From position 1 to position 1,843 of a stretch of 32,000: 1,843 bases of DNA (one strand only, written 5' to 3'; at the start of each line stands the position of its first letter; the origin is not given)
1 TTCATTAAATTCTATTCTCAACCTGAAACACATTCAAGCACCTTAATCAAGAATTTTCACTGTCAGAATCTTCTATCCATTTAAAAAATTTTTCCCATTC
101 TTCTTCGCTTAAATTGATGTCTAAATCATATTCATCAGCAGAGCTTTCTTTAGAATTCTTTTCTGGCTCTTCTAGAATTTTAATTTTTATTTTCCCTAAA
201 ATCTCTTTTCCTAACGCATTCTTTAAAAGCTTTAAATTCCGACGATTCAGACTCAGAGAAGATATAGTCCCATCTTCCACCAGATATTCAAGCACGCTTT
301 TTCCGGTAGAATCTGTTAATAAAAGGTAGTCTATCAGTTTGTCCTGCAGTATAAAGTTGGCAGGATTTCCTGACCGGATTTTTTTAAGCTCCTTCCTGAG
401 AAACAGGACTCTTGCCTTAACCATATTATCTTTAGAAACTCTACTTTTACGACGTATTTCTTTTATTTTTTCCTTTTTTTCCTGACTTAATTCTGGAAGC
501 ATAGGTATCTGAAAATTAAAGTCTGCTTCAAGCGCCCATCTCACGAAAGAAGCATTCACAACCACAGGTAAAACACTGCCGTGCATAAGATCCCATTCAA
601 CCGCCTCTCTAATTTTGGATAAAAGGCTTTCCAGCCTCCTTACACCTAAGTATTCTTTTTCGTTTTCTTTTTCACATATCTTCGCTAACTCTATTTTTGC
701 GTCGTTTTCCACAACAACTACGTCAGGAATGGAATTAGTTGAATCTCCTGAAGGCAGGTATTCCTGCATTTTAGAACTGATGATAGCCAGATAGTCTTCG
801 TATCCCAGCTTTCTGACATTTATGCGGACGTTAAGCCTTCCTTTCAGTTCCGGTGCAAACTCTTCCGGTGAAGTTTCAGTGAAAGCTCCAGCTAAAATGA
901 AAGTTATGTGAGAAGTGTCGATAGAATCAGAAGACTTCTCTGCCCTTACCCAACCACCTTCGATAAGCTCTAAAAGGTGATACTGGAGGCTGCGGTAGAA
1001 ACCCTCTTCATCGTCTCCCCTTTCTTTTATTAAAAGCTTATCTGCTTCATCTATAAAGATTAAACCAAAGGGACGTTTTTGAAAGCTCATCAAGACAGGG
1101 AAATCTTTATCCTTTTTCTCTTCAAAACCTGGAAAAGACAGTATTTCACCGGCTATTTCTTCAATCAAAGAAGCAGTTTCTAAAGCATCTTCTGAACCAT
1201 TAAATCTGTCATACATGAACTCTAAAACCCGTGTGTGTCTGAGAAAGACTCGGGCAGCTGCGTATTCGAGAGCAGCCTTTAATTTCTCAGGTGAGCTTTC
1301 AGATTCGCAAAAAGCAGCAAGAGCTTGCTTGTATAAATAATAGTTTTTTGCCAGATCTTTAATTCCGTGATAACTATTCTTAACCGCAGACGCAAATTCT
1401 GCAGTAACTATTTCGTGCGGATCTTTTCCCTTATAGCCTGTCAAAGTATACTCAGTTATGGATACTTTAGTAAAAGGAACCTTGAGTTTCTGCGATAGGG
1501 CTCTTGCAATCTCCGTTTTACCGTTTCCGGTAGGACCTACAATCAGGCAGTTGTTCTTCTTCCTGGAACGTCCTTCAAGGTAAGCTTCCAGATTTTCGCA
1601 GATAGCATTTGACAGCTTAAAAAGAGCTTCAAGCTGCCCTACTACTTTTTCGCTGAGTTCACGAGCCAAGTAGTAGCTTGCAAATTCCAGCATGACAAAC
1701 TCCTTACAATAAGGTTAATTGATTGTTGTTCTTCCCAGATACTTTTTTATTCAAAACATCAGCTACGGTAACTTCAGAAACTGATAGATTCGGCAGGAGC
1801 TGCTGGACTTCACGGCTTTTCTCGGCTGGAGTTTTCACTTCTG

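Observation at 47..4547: Candidate undescribed Argonaute-linked system: catalytic long pAgo + DUF2283-like protein + RHH regulator + HslV-less HslU-like unfoldase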

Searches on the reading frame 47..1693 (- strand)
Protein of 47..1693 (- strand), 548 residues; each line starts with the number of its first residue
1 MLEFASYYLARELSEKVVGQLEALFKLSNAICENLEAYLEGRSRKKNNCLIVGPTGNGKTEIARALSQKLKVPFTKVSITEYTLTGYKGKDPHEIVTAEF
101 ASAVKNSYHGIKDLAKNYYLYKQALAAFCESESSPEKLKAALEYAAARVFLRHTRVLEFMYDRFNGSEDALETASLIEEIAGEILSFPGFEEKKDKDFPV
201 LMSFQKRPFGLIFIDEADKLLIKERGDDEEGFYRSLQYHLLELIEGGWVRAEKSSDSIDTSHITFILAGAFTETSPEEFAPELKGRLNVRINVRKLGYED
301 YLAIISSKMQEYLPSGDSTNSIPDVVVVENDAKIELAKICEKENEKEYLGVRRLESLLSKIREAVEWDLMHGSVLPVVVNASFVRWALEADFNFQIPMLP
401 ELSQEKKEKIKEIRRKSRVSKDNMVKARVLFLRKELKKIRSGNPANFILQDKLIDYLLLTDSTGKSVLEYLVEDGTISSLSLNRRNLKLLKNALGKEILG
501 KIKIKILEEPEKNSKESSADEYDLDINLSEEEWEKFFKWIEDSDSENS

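Call 3: search_protein_families(library=pfam, proteins=[window:47-1693:-], max_evalue=0.1)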
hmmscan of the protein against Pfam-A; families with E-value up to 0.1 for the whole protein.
window:47-1693:- (548 aa): 21 families
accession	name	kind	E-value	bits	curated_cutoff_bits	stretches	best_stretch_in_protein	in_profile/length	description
PF07724.20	AAA_2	-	9.3e-14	52.2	27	2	204-288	71-164/166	AAA domain (Cdc48 subfamily)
PF00004.35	AAA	-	1.7e-12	48.4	21.2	2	50-95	2-46/131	ATPase family associated with various cellular activities (AAA)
PF05621.17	TniB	-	0.00015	21.7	22.4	1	28-68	16-57/189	Bacterial TniB protein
PF13401.12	AAA_22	-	0.0002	22.1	27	1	45-95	4-50/130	AAA domain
PF04851.21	ResIII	-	0.0015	18.9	22.5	1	34-71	11-48/164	Type III restriction enzyme, res subunit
PF07728.20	AAA_5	-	0.002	18.6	22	1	49-83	2-37/139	AAA domain (dynein-related subfamily)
PF05496.18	RuvB_N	-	0.0024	18.1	27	0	31-78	15-65/159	Holliday junction DNA helicase RuvB P-loop domain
PF06068.19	TIP49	-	0.0025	17.5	23.8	1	11-82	20-88/347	TIP49 P-loop domain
PF13191.12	AAA_16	-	0.0031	18.5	32.6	1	34-73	11-51/167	AAA ATPase domain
PF13238.12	AAA_18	-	0.0039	18.1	29.4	1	50-113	2-68/128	AAA domain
PF20720.3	nSTAND3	-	0.0055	16.8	27.2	1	44-70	15-41/155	Novel STAND NTPase 3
PF00270.35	DEAD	-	0.013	15.6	26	0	45-69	13-38/167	DEAD/DEAH box helicase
PF05673.19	DUF815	-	0.013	15.1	23.8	1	20-71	29-78/249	Protein of unknown function (DUF815)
PF12775.13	AAA_7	-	0.014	15.4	25.8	1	42-72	29-60/181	P-loop containing dynein motor region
PF01695.23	IstB_IS21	-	0.027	14.4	24.1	1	44-69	90-115/238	IstB-like ATP binding protein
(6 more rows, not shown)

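Call 4: search_protein_families(library=padloc, proteins=[window:47-1693:-], max_evalue=0.1)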
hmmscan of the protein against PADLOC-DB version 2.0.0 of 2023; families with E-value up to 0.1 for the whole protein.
window:47-1693:- (548 aa): 9 families
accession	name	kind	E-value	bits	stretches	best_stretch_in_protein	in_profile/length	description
PDLC04232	IetA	-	2.3e-07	28.5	1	45-78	115-148/330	-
PDLC04606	PDC-M37B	-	1.7e-06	25.5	2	49-82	177-212/390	-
PDLC04140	mad8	-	2.8e-06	25.1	1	45-222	26-205/314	mads_8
PDLC03838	DolB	-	8.3e-05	20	1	11-73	135-193/375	-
PDLC02195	IetA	-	0.00041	17.8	1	45-74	136-165/395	-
PDLC02196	IetA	-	0.00045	17.7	1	44-75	120-151/374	-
PDLC04231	IetA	-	0.00053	17.9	1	46-78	117-149/262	-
PDLC00915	TRIP13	-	0.02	12.3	1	49-76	66-93/302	TRIP13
PDLC02822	DpdC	-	0.031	12.7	0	395-430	20-54/58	DpdC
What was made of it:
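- On Catalogued anti-phage defence ATPases (PADLOC): The strongest hits (IetA 2e-7, PDC-M37B, DolB) cover only about 35-60 residues around Walker A; the mad8 hit (E 3e-6) spans residues 45-222 at just 25 bits (call 4).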

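Call 5: search_protein_families(library=ncbifam, proteins=[window:47-1693:-], max_evalue=0.1)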
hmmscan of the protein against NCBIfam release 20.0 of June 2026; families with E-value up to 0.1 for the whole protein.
window:47-1693:- (548 aa): 29 families (the best 25 are shown)
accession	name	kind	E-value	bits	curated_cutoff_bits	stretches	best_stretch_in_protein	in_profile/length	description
TIGR00390.1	hslU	equivalog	2.1e-35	122.5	362.45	2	209-389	248-428/441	ATP-dependent protease ATPase subunit HslU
NF003745.1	PRK05342.1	equivalog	9.2e-18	64.3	359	2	10-98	66-161/418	ATP-dependent Clp protease ATP-binding subunit ClpX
TIGR00382.1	clpX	equivalog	8.7e-14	51.3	370.75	1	13-98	76-169/414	ATP-dependent protease ATP-binding subunit ClpX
TIGR02639.1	ClpA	equivalog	6.1e-11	41.3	993.15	1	9-83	451-524/734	ATP-dependent Clp protease ATP-binding subunit ClpA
TIGR03346.1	chaperone_ClpB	equivalog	1.9e-07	29.9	1232.1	1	9-70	559-619/853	ATP-dependent chaperone ClpB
TIGR03345.1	VI_ClpV1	equivalog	2.9e-06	25.9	884.95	1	9-70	560-620/852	type VI secretion system ATPase TssH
NF008118.0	PRK10865.1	equivalog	4.8e-05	21.4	1417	1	10-68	563-620/857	ATP-dependent chaperone ClpB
NF033607.0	disagg_AAA_ClpG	exception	0.0001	20.4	1900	1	12-68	589-644/932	AAA family protein disaggregase ClpG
NF003229.0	PRK04195.1-5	equivalog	0.00011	21.1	280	1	17-74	19-72/413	replication factor C large subunit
NF033606.1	heat_AAA_ClpK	exception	0.00011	20.1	1900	1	8-69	606-666/949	heat shock survival AAA family ATPase ClpK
NF003069.1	PRK03992.1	subfamily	0.00051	19.3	500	0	49-82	168-201/379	proteasome-activating nucleotidase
NF008263.0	PRK11034.1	equivalog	0.0015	16.5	1350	1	12-83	455-525/758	ATP-dependent Clp protease ATP-binding subunit ClpA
TIGR02928.1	TIGR02928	subfamily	0.0016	17.4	181.3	1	33-72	29-66/366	orc1/cdc6 family replication initiation protein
NF003456.0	PRK05057.1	equivalog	0.0022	17.9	195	1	45-75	3-33/173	shikimate kinase AroK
TIGR01241.2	FtsH_fam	equivalog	0.0026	16.6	600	1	49-81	198-230/598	ATP-dependent zinc metalloprotease FtsH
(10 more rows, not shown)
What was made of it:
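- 47..1693 (-): HslU-paralogue AAA+ ATPase, 548 aa. It has a helical insertion at the I-domain position (about residues 93-206) and a family-specific C-terminal extension (396-548). TIGR00390 hslU 122.5 bits against a cut-off of 362 (call 5).
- On HslU (HslUV ATPase subunit): TIGR00390 gives 122.5 bits against a cut-off of 362.45 (call 5).
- Checked: Best NCBIfam hit is hslU at 122.5 bits against a cut-off of 362 (call 5).
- It scores 122.5 bits against the equivalog cut-off of 362 (call 5).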

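Call 7: find_encoding_contigs(protein=window:47-1693:-, flank=10000, max_places=6)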
Protein window:47-1693:- (548 aa): 1 contig read that carries it; 1 place shown.
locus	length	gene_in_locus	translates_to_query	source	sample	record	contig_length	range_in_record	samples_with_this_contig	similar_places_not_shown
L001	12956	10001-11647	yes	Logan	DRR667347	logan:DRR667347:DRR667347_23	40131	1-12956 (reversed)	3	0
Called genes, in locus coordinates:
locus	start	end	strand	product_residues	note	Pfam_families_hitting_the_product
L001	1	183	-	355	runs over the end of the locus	PF12849:PBP_like_2, PF01547:SBP_bac_1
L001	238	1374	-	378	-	-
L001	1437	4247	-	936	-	PF00005:ABC_tran (faint), PF02463:SMC_N (faint), PF03193:RsgA_GTPase (faint), PF12775:AAA_7 (faint), PF13173:AAA_14 (faint), PF13175:AAA_15 (faint), PF17760:UvrA_inter, PF17755:UvrA_DNA-bind, +6 more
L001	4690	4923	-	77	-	-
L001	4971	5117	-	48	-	-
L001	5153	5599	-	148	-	-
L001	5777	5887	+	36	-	-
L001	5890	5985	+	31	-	-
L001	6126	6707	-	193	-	-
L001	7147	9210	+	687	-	PF02171:Piwi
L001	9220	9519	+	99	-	PF10049:DUF2283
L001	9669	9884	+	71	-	-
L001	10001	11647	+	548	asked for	PF00004:AAA (faint), PF07724:AAA_2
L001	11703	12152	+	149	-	-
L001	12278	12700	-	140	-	-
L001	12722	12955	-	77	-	?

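Call 9: find_homologous_proteins(query=window:47-1693:-, max_evalue=0.001)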
Query window:47-1693:- (548 aa): 53 proteins with E <= 0.001 among 8000 candidates.
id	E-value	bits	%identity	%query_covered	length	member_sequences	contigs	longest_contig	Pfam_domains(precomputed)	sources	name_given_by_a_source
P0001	0.0e+0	1194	100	100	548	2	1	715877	PF07724.21,PF00004.36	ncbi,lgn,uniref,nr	ncbi:ATP-dependent HslUV protease ATP-binding subunit HslU [Desulfurobacterium pacificum]|uniref:ATP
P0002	2.6e-235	800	68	99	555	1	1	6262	PF07724.21,PF00004.36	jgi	jgi:ATP-dependent HslUV protease ATP-binding subunit HslU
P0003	5.2e-107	377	43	94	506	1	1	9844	PF07724.21,PF00004.36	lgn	-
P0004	7.2e-106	373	42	93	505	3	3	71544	PF07724.21,PF00004.36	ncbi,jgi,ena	-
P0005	5.5e-103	363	40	92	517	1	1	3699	PF07724.21,PF00004.36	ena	-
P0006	5.3e-100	353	41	92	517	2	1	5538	PF07724.21,PF00004.36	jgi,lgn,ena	-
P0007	2.3e-99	351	40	88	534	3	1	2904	PF07724.21,PF00004.36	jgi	-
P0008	1.6e-96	342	39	93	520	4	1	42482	PF07724.21,PF00004.36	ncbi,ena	-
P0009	7.5e-96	340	39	88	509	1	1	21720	PF07724.21,PF06068.20,PF00004.36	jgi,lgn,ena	-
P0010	5.3e-94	334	38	93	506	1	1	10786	PF07724.21,PF00004.36,PF07728.21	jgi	-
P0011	1.7e-91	325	40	92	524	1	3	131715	PF07724.21,PF00004.36,PF07728.21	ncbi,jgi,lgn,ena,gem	-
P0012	1.3e-88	316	37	92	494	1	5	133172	PF07724.21,PF00004.36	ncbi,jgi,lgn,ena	ncbi:AAA family ATPase [Thermovibrio sp.]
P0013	6.5e-85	304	37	92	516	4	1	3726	PF07724.21,PF00004.36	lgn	-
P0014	6.9e-83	297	36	93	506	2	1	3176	PF07724.21,PF00004.36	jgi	-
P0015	5.5e-25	106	27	62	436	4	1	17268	PF07724.21,PF00004.36,PF13401.13,PF07728.21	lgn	-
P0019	1.6e-23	101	31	28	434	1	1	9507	PF07724.21,PF00004.36,PF07728.21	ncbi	-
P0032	5.8e-21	93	28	33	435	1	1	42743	PF07724.21,PF00004.36,PF07728.21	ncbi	-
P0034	6.5e-21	93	32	18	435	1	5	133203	PF07724.21,PF00004.36,PF07728.21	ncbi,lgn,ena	-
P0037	1.8e-20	91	24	70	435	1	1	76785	PF07724.21,PF00004.36,PF13401.13,PF07728.21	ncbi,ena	-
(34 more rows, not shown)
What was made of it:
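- The NCBI and JGI names say HslU (call 9). There is a sharp gap between the 14-member family (E below 1e-83) and canonical ~435-aa HslUs (E about 1e-25) (call 9).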

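Call 11: find_encoding_contigs(protein=P0012, flank=10000, max_places=3)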
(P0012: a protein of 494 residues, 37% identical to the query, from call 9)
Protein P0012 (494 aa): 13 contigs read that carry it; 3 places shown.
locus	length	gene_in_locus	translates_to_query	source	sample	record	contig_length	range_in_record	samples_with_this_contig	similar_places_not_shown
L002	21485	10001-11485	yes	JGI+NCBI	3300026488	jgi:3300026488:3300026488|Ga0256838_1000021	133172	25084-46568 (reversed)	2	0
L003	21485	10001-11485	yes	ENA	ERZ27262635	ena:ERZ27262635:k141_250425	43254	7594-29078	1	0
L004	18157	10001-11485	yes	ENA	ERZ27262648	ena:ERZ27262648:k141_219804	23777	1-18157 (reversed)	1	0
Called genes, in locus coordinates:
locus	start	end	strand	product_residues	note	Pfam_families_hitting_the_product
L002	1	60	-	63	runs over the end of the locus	-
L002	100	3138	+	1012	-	PF02384:N6_Mtase, PF18135:Type_ISP_C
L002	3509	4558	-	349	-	PF01118:Semialdhyde_dh, PF22698:Semialdhyde_dhC_1, PF02774:Semialdhyde_dhC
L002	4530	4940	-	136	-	PF00380:Ribosomal_S9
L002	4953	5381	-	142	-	PF00572:Ribosomal_L13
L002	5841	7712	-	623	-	-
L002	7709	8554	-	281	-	-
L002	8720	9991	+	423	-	-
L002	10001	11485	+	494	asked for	PF00004:AAA (faint), PF07724:AAA_2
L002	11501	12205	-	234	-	-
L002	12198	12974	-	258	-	PF01784:DUF34_NIF3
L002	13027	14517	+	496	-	PF20695:UbiD_N, PF01977:UbiD, PF20696:UbiD_C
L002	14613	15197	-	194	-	PF01613:Flavin_Reduct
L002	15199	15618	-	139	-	PF00254:FKBP_C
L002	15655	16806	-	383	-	PF00266:Aminotran_5, PF00155:Aminotran_1_2, PF01053:Cys_Met_Meta_PP (faint)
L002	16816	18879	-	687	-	PF00580:UvrD-helicase, PF01443:Viral_helicase1 (faint), PF13087:AAA_12 (faint), PF13245:AAA_19, PF13361:UvrD_C, PF13538:UvrD_C_2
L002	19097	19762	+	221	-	PF00486:Trans_reg_C (faint)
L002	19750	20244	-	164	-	PF01423:LSM (faint), PF17209:Hfq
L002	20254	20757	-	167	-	PF17209:Hfq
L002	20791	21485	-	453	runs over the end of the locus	PF00289:Biotin_carb_N, PF08443:RimK (weak), PF02222:ATP-grasp, PF02786:CPSase_L_D2, PF07478:Dala_Dala_lig_C, PF02785:Biotin_carb_C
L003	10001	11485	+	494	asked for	PF00004:AAA (faint), PF07724:AAA_2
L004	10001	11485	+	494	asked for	PF00004:AAA (faint), PF07724:AAA_2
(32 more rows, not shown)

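Call 12: find_encoding_contigs(protein=P0011, flank=10000, max_places=3)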
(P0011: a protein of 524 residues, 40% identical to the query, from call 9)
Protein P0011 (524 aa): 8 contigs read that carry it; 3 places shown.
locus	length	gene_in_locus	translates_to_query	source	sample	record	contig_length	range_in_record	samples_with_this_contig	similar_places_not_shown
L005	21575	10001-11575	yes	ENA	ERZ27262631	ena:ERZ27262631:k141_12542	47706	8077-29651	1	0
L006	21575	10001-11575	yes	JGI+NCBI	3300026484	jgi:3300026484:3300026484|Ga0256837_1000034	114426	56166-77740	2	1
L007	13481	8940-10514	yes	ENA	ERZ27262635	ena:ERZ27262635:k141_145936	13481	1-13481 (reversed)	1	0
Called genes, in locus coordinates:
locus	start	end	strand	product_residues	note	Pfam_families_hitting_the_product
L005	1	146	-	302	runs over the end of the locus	PF03706:LPG_synthase_TM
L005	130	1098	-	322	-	PF00535:Glycos_transf_2, PF10111:Glyco_tranf_2_2, PF13641:Glyco_tranf_2_3 (weak)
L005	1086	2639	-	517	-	PF02366:PMT, PF13231:PMT_2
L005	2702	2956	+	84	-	-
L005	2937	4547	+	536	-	PF13231:PMT_2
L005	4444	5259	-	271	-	PF02146:SIR2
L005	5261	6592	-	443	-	PF02321:OEP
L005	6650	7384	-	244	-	PF27030:AbpE_bact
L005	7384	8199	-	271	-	PF03807:F420_oxidored, PF14748:P5CR_dimer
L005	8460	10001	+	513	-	-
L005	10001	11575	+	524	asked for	PF00004:AAA (faint), PF07724:AAA_2, PF07728:AAA_5 (faint)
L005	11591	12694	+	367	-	-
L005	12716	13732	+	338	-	-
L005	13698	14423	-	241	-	PF08543:Phos_pyr_kin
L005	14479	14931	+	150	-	PF02502:LacAB_rpiB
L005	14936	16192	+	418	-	PF00464:SHMT, PF00155:Aminotran_1_2, PF01212:Beta_elim_lyase (faint)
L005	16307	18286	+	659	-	PF00563:EAL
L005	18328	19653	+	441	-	PF00815:Histidinol_dh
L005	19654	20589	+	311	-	PF02729:OTCace_N, PF00185:OTCace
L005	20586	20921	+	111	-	PF14522:Cytochrome_C7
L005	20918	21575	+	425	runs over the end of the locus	PF01979:Amidohydro_1, PF07969:Amidohydro_3 (weak), PF12890:DHOase, PF07969:Amidohydro_3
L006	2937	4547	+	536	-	PF13231:PMT_2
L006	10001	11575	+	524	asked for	PF00004:AAA (faint), PF07724:AAA_2, PF07728:AAA_5 (faint)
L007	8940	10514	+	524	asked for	PF00004:AAA (faint), PF07724:AAA_2, PF07728:AAA_5 (faint)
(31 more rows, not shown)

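Call 13: find_encoding_contigs(protein=P0004, flank=10000, max_places=3)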
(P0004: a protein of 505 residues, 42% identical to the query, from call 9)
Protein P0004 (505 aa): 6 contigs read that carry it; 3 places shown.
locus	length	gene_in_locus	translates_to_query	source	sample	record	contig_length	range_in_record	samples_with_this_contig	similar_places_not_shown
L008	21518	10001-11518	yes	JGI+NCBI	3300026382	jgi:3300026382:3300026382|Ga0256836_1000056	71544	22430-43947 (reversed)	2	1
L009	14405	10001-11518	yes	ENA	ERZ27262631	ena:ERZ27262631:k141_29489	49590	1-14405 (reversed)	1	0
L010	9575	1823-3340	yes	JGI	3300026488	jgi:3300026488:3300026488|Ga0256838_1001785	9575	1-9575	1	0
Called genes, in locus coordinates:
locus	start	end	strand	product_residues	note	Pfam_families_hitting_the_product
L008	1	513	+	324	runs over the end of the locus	PF00106:adh_short (faint), PF01073:3Beta_HSD, PF01370:Epimerase, PF02719:Polysacc_synt_2, PF04321:RmlD_sub_bind, PF07993:NAD_binding_4 (faint), PF13460:NAD_binding_10 (weak), PF16363:GDP_Man_Dehyd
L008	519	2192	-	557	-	PF00753:Lactamase_B, PF19583:ODP, PF00990:GGDEF, PF22335:Cas10-Cmr2_palm2 (weak)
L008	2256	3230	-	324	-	PF00348:polyprenyl_synt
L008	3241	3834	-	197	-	PF00156:Pribosyltran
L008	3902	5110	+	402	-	PF01546:Peptidase_M20, PF07687:M20_dimer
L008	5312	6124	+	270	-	PF01946:Thi4, PF01266:DAO (weak), PF01494:FAD_binding_3 (weak), PF07992:Pyr_redox_2 (faint), PF12831:FAD_oxidored, PF13450:NAD_binding_8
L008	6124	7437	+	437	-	PF01964:ThiC_Rad_SAM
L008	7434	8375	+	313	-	PF01145:Band_7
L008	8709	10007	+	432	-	-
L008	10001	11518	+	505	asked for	PF00004:AAA (weak), PF07724:AAA_2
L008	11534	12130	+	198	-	-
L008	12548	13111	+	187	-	PF00872:Transposase_mut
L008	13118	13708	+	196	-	PF00872:Transposase_mut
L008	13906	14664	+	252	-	PF00977:His_biosynth, PF03060:NMO (faint), PF01207:Dus (faint)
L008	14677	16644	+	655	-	PF00563:EAL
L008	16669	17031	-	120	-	PF06133:Com_YlbF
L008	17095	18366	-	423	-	PF02885:Glycos_trans_3N, PF00591:Glycos_transf_3, PF07831:PYNP_C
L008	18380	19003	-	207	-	PF02163:Peptidase_M50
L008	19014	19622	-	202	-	PF01871:AMMECR1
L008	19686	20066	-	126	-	PF02537:CRCB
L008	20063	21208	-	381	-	PF03477:ATP-cone (weak), PF06414:Zeta_toxin (faint)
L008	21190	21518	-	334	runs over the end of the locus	PF02618:YceG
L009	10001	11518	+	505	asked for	PF00004:AAA (weak), PF07724:AAA_2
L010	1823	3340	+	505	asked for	PF00004:AAA (weak), PF07724:AAA_2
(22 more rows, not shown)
